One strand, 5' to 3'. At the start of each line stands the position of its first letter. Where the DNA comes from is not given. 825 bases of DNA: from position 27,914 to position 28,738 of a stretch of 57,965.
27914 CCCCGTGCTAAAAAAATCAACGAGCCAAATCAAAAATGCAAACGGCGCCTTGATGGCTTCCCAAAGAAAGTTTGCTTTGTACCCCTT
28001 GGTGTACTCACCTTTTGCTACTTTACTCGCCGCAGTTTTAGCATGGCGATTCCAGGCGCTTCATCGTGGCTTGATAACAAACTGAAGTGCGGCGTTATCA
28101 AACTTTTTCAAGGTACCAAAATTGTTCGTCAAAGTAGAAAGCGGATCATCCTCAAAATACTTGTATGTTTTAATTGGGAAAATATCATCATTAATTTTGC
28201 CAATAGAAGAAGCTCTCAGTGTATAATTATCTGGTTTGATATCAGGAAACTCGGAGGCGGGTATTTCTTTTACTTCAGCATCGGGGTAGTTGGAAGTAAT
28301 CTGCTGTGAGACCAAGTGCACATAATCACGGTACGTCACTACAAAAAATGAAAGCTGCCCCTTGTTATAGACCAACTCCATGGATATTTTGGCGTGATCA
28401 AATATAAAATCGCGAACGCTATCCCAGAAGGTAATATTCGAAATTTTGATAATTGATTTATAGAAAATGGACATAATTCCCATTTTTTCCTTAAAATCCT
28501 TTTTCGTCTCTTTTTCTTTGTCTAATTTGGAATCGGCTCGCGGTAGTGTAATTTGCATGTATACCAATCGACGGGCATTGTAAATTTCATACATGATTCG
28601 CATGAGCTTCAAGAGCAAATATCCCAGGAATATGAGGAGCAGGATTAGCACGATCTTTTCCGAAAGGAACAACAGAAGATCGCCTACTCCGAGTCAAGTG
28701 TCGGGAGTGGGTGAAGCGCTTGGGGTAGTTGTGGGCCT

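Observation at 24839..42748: Two paralogous membrane-anchored VirD4/TraG-like ATPase modules bracket a comM / regulator / pilin block: candidate uncharacterised surface-export or DNA-transfer system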

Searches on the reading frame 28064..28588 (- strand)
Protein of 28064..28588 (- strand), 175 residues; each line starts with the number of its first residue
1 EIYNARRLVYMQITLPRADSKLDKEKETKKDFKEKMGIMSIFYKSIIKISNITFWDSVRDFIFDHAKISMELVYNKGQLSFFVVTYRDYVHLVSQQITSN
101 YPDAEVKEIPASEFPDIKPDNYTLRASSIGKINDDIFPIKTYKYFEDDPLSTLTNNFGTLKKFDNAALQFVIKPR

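Call 66: search_protein_representatives(protein=window:28064-28588:-)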
Query: 175 residues. Proteins with E-value up to 0.001 (for the whole library): 467; up to 1e-10: 105; up to 1e-30: 13. The best 150 are listed.
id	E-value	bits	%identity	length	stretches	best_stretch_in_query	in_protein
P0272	1.1e-67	243.4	63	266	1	1-174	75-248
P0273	1.8e-64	232.9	70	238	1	1-157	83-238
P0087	2.2e-61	222.9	58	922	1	5-174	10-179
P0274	5.3e-56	205.4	57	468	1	2-174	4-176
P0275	4.4e-53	195.9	51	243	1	1-174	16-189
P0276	1.3e-51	191.1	53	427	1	2-174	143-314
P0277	1.6e-51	190.8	59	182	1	1-157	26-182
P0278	6.4e-50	185.6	55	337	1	2-174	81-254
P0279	4.3e-43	163.4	70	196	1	1-113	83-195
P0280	5.4e-42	159.8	60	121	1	9-129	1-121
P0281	7.7e-38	146.3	57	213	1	1-119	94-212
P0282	3.7e-35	137.6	57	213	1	4-125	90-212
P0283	8.8e-35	136.4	59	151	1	1-109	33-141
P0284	1.2e-30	123.0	39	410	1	6-174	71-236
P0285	1.6e-30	122.5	39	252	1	5-175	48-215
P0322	2.0e-18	83.2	32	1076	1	1-174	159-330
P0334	6.3e-15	71.8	37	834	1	10-174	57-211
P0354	1.6e-12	63.9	34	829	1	8-175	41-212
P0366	2.5e-11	60.1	31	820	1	10-174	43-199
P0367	3.9e-11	59.4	32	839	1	4-174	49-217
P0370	4.9e-11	59.1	31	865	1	23-174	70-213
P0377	1.5e-10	57.5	30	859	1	11-173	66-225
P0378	1.7e-10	57.4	27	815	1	12-174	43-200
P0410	3.6e-09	53.1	34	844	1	7-174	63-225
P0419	1.0e-08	51.5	27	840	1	5-175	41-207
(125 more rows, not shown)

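Call 67: list_cluster_members(proteins=[P0322, P0334, P0354, P0366, P0367, P0370, P0377, P0378, P0410, P0419])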
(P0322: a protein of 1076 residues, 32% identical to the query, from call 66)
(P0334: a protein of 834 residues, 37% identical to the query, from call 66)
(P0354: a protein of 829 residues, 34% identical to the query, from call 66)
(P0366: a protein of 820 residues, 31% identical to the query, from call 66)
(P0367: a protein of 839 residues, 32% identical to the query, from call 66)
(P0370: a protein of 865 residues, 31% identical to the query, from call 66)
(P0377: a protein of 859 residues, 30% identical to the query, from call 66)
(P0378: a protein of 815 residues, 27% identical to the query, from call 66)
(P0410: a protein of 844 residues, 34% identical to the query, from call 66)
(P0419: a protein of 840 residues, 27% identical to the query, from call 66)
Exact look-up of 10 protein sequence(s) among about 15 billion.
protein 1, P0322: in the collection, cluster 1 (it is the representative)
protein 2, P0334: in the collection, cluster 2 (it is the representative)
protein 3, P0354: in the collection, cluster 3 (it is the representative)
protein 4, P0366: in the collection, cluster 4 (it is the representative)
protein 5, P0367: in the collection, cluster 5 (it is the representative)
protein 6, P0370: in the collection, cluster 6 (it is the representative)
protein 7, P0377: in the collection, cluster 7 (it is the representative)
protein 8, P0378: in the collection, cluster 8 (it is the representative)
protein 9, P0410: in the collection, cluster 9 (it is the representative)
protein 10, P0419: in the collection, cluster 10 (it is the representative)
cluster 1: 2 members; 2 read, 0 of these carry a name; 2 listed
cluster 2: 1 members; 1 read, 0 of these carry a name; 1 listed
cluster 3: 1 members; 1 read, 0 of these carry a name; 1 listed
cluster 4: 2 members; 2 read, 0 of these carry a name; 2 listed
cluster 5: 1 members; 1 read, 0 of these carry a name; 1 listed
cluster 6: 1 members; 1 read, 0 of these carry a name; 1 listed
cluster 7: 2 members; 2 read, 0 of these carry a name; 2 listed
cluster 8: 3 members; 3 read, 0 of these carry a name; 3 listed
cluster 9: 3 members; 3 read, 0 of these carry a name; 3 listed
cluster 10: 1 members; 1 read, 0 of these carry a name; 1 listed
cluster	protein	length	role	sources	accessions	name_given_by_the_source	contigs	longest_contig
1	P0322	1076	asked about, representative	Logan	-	-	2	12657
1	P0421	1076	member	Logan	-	-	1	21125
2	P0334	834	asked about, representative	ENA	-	-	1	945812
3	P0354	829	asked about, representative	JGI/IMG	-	-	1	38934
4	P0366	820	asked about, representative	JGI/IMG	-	-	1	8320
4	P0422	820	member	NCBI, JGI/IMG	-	-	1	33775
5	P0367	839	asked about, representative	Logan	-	-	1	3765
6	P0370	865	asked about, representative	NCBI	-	-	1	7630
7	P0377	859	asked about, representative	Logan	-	-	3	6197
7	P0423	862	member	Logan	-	-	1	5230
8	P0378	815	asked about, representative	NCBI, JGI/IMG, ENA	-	-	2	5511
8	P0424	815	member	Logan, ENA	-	-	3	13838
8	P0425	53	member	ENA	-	-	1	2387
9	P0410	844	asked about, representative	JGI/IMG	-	-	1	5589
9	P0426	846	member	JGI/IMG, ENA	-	-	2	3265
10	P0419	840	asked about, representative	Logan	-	-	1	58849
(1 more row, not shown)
